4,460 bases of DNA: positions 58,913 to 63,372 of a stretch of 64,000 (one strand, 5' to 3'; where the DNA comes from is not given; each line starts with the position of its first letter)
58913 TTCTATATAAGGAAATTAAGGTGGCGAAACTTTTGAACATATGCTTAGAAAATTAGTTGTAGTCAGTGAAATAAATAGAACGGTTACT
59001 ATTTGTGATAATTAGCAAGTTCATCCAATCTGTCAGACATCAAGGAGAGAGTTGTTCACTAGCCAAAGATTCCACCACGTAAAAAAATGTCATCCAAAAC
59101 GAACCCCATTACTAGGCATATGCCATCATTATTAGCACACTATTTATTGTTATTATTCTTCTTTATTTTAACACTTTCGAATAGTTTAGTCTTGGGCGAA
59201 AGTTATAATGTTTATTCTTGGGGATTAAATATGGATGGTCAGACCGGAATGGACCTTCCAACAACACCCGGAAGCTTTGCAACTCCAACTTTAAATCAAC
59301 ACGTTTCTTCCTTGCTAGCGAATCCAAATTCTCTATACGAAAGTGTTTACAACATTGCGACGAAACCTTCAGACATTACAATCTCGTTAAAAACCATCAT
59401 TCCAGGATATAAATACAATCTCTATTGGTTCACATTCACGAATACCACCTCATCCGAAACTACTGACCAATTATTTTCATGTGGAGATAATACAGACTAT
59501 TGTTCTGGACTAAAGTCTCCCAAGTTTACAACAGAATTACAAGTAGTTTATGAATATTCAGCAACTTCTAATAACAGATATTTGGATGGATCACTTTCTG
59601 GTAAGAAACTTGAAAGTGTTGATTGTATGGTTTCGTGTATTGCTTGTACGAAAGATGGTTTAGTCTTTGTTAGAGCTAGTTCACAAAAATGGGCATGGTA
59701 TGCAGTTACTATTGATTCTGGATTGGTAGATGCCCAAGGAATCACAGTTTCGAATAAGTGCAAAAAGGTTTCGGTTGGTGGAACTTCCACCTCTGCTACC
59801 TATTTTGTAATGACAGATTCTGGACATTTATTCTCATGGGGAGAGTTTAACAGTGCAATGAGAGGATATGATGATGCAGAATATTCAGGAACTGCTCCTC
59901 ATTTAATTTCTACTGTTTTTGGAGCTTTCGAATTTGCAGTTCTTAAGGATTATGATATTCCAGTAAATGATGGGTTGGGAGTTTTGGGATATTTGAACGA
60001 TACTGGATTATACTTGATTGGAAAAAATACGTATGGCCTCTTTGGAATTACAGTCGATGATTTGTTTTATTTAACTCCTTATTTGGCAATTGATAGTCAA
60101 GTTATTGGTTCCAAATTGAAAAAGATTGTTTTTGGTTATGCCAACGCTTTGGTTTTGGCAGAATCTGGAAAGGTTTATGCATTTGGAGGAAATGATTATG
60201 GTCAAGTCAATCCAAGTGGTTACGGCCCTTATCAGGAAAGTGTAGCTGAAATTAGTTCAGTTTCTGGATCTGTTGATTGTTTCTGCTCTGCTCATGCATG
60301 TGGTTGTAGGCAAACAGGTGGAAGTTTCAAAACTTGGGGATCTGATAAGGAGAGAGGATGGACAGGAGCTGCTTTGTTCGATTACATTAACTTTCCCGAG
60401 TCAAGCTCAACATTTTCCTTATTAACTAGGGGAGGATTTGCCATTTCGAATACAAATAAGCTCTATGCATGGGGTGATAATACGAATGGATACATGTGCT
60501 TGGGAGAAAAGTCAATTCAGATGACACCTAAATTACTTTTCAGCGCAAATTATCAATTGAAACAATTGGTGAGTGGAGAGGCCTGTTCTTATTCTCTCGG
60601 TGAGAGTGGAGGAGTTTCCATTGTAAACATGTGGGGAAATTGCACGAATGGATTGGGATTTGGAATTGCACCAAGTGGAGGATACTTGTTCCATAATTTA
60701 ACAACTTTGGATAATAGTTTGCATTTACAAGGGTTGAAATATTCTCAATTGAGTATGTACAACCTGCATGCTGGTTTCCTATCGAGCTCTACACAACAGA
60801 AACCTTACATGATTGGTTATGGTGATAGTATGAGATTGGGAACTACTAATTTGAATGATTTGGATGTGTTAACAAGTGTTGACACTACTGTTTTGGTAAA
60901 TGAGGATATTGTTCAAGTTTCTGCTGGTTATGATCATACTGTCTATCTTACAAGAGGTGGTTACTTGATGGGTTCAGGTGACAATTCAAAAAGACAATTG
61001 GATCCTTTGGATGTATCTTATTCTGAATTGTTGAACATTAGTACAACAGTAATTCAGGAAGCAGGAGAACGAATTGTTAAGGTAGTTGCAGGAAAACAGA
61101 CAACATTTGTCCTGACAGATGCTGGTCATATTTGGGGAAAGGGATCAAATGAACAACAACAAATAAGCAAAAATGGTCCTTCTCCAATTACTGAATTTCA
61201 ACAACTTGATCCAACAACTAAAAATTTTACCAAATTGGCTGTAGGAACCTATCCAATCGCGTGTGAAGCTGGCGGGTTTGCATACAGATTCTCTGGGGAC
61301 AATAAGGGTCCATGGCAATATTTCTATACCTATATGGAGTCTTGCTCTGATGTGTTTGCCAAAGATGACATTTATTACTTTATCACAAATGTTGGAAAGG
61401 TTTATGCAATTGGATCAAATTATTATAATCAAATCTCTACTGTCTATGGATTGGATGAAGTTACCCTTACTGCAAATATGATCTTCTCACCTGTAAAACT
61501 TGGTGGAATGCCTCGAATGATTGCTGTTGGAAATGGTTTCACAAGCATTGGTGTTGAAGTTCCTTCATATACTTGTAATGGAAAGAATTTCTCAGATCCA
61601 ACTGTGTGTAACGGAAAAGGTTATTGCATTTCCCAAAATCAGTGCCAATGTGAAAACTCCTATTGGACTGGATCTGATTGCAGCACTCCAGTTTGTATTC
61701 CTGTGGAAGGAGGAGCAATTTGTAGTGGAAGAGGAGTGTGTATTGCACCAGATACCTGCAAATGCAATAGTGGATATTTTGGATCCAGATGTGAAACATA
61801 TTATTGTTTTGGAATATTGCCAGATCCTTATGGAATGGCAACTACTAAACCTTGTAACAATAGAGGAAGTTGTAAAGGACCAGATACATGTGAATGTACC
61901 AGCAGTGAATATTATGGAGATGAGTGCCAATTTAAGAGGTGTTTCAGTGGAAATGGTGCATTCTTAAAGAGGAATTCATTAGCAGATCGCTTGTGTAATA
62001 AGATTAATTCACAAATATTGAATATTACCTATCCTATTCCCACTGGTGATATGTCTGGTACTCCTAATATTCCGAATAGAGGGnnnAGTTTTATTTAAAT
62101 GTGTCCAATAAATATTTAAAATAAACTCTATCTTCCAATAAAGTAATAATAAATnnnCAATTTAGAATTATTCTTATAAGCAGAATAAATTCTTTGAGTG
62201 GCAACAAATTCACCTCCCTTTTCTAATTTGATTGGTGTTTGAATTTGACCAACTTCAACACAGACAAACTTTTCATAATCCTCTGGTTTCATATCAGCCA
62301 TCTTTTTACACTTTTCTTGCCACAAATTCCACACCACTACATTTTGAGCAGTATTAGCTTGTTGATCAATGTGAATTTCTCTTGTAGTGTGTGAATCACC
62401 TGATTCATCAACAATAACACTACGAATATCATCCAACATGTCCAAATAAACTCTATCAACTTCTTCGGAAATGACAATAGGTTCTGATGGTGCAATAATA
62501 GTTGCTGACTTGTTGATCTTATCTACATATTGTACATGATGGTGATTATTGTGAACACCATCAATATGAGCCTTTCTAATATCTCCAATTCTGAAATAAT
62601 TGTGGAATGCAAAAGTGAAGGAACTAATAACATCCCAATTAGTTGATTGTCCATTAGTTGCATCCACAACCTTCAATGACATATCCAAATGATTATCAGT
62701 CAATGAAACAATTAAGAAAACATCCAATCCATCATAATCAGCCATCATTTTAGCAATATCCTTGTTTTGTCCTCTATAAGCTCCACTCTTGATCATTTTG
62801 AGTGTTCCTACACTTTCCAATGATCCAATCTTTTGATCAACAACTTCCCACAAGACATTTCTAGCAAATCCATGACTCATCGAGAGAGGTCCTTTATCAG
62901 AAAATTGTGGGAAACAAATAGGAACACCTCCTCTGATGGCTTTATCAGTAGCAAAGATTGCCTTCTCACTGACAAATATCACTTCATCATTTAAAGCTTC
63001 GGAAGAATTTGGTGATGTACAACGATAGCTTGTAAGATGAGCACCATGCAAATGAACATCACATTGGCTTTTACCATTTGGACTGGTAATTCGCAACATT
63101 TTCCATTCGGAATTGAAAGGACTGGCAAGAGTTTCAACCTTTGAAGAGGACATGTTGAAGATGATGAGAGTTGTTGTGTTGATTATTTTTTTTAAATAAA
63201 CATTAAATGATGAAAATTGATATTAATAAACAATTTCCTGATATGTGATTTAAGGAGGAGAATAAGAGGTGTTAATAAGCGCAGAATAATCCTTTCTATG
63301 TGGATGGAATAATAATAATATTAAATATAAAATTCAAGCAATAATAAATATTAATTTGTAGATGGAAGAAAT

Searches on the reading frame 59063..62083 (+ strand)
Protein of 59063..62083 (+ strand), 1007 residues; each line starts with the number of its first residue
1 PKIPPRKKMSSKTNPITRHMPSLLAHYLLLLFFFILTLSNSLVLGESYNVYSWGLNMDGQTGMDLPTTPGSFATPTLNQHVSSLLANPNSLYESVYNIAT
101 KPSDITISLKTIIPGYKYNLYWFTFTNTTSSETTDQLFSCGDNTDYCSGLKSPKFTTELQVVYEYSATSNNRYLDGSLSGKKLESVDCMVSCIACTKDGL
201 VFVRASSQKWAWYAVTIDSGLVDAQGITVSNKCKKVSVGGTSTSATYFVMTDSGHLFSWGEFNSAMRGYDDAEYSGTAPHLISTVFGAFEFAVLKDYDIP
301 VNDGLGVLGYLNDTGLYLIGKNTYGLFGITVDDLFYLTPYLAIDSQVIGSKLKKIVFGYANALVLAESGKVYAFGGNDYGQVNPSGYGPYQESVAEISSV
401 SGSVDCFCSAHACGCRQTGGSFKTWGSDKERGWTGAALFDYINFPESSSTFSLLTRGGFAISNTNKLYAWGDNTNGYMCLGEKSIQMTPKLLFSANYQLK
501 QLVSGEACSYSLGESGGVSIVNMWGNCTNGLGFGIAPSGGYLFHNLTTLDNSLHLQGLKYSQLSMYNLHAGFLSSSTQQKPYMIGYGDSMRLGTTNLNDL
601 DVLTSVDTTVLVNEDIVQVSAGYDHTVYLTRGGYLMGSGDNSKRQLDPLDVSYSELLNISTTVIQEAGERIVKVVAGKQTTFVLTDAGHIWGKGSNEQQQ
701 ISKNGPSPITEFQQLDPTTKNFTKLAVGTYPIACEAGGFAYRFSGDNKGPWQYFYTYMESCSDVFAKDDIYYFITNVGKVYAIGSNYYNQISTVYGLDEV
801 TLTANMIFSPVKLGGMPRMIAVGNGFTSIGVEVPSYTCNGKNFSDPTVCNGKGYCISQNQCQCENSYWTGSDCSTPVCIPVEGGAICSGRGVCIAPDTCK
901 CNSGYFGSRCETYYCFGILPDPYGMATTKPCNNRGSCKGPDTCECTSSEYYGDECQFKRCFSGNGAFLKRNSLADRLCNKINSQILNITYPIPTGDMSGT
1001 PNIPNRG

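Call 61: search_protein_families(library=pfam, proteins=[window:59063-62083:+], max_evalue=0.00001)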
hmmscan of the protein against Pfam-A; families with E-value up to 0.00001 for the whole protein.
window:59063-62083:+ (1007 aa): 5 families
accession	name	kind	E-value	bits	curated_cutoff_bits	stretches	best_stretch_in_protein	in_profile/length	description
PF25390.1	WD40_RLD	-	2e-49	169.3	150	3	561-825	34-256/363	RCC1-like domain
PF13540.12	RCC1_2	-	5.4e-32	109.2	22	2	616-645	1-30/30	Regulator of chromosome condensation (RCC1) repeat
PF00415.24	RCC1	-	2.4e-15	57.3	21.7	0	582-629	5-50/50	Regulator of chromosome condensation (RCC1) repeat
PF07974.19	EGF_2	-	5.5e-12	46.3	22.1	0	884-910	5-32/32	EGF-like domain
PF23106.1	EGF_Teneurin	-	3.2e-06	27.5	24.3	0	887-911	5-28/30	Teneurin-like EGF domain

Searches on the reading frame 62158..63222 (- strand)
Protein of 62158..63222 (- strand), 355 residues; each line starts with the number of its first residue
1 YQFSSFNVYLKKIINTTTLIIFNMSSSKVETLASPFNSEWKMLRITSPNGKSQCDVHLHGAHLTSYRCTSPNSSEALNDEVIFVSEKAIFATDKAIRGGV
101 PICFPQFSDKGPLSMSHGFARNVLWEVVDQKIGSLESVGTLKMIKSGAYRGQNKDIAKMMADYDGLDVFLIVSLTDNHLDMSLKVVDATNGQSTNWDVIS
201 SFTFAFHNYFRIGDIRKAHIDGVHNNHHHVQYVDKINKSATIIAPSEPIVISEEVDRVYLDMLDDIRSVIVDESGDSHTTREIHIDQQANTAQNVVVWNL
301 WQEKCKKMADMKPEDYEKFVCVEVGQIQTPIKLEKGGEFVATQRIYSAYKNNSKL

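Call 61: search_protein_families(library=pfam, proteins=[window:62158-63222:-], max_evalue=0.00001)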
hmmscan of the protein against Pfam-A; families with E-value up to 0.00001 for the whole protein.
window:62158-63222:- (355 aa): 1 family
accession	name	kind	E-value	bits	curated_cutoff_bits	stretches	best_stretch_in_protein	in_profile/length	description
PF01263.26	Aldose_epim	-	5.9e-24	85.4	27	1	47-345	5-298/299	Aldose 1-epimerase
